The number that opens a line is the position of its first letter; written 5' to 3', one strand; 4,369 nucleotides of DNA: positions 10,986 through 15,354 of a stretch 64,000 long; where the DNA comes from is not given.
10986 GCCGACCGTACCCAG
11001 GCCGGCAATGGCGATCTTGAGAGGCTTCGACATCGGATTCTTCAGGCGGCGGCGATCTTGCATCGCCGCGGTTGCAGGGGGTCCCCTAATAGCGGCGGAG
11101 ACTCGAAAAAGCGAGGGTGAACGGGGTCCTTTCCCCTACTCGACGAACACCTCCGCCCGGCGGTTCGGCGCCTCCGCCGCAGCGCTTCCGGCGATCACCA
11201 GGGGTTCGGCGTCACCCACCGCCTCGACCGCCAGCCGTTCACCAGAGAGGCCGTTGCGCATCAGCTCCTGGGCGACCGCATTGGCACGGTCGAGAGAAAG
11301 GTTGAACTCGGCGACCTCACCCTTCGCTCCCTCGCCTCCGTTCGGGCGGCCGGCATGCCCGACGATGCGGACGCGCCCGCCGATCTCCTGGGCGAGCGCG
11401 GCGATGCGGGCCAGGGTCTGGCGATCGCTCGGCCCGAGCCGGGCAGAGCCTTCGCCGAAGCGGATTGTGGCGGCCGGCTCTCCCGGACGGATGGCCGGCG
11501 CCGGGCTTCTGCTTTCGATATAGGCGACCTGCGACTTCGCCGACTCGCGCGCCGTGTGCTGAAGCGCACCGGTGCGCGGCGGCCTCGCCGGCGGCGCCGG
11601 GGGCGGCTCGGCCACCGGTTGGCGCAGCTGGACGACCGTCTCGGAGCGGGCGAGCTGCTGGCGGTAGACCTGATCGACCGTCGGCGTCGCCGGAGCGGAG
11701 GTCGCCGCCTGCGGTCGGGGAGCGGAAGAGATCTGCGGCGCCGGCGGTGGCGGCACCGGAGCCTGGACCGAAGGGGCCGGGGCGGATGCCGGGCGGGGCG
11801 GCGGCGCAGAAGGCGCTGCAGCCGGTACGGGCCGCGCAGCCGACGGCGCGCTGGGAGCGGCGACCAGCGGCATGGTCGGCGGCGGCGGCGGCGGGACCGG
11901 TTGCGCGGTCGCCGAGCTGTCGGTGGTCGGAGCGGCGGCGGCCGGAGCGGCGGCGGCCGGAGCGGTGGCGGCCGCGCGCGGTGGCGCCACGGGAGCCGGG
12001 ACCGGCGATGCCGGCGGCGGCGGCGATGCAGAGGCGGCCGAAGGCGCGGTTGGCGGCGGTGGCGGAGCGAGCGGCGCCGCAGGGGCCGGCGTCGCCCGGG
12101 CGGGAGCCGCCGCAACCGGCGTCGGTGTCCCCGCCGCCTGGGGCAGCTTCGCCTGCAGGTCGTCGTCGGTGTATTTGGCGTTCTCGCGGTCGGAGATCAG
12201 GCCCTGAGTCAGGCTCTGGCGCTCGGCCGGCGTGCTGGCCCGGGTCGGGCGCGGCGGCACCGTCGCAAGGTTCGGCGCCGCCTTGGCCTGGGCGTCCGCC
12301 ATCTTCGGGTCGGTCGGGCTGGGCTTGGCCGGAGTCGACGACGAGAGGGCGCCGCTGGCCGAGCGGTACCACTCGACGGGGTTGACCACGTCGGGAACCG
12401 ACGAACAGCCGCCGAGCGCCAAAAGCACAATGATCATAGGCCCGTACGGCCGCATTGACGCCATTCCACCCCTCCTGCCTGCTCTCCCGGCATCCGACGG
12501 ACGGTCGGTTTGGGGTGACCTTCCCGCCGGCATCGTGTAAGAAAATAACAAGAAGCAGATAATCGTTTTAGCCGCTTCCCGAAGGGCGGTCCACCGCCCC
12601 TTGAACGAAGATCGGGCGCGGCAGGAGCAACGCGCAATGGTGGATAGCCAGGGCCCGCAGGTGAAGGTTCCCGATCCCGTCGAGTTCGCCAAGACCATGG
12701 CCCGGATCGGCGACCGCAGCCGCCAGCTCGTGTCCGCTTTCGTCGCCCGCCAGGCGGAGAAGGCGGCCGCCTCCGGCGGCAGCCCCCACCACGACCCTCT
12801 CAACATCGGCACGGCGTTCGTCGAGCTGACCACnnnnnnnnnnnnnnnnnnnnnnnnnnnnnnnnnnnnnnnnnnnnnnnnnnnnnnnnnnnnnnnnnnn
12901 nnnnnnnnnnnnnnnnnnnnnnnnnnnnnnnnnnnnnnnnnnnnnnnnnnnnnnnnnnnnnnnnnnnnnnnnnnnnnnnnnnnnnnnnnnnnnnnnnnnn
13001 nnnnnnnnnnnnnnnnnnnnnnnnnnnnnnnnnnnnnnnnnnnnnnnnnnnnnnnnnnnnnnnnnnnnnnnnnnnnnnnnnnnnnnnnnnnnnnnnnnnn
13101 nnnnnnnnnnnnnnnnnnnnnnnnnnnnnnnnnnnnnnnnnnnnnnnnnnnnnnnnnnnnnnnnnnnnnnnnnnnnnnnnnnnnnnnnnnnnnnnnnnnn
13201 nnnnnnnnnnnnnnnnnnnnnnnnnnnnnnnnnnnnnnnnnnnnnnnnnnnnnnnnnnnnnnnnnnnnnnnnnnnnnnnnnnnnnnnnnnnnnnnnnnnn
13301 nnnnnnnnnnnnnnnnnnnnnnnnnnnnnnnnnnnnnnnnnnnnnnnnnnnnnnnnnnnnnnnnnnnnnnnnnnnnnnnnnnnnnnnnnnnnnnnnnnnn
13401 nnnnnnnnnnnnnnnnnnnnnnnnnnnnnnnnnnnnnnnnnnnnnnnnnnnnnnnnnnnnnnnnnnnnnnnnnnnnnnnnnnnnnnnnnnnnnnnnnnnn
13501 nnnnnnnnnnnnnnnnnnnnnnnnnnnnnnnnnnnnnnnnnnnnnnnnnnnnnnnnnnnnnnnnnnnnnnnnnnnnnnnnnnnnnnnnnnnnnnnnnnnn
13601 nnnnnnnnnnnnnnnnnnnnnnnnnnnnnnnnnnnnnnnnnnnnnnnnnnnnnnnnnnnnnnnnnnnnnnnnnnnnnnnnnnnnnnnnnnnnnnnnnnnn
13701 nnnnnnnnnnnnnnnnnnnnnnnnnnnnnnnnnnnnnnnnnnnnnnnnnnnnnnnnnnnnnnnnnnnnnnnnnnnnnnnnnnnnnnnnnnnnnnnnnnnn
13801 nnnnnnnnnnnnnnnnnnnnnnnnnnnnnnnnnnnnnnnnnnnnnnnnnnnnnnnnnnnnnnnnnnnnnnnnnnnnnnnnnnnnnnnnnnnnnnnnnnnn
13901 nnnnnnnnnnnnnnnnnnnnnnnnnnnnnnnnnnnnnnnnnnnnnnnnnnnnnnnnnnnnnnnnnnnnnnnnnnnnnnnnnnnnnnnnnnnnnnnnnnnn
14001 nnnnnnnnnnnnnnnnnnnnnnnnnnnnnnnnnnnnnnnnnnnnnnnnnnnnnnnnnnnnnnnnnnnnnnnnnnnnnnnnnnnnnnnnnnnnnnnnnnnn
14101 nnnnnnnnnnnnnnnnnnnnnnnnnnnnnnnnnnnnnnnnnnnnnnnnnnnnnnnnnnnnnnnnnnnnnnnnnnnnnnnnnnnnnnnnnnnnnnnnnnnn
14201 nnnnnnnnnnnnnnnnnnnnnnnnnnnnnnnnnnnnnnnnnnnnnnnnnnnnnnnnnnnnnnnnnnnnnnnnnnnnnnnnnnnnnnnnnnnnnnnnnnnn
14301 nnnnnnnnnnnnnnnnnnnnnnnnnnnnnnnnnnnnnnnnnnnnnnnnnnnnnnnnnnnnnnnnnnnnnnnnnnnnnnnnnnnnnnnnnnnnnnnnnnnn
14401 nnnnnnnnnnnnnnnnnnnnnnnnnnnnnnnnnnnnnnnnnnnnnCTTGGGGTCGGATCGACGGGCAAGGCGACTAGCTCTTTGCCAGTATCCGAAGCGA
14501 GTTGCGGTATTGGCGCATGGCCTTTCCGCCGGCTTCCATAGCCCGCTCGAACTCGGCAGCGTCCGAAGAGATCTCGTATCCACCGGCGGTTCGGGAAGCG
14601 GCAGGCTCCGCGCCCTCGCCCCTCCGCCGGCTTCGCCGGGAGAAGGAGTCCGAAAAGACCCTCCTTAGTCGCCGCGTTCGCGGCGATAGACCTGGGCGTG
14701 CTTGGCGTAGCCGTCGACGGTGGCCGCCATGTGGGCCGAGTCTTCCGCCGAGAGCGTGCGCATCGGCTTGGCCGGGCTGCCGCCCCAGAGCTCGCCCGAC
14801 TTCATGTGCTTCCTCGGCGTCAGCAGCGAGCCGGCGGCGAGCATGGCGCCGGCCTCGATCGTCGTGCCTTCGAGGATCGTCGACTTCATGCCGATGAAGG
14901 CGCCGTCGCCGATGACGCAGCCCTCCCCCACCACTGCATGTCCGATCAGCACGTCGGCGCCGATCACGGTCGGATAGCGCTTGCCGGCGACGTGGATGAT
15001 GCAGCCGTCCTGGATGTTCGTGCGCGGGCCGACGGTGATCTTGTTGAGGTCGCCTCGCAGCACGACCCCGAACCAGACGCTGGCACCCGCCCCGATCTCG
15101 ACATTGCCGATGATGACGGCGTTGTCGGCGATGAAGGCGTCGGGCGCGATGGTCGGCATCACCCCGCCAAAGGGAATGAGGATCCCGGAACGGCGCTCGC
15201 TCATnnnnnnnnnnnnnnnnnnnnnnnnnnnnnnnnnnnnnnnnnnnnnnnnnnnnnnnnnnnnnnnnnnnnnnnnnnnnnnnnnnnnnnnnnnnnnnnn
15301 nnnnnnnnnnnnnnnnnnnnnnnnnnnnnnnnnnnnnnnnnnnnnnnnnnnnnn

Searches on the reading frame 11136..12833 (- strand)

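Call 57: search_protein_families(library=pfam, proteins=[window:11136-12833:-], max_evalue=0.0001)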
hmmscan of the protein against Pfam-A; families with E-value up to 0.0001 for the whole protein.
window:11136-12833:- (565 aa): 1 family
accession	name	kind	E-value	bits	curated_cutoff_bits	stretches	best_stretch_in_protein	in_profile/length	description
PF00691.25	OmpA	-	3.1e-13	50.3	27.2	1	459-557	2-97/98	OmpA family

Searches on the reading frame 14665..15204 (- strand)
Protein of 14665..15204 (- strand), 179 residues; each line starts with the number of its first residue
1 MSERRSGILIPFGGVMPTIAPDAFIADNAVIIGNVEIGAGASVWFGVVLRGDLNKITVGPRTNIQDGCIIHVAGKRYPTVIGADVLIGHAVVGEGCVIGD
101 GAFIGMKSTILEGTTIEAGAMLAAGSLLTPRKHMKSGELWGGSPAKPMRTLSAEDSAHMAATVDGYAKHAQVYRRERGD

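Call 58: search_protein_families(library=pfam, proteins=[window:14665-15204:-], max_evalue=0.0001)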
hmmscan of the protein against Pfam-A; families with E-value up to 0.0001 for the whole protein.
window:14665-15204:- (179 aa): 3 families
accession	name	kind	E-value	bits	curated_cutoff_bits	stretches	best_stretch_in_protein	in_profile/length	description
PF00132.30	Hexapep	-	7.4e-21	73.4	27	3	17-51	2-36/36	Bacterial transferase hexapeptide (six repeats)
PF25084.1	LbH_EIF2B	-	1.3e-07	32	54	0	58-128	24-93/105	EIF2B subunit epsilon LbH domain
PF14602.12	Hexapep_2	-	1.2e-06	28.6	27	1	97-129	3-33/34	Hexapeptide repeat of succinyl-transferase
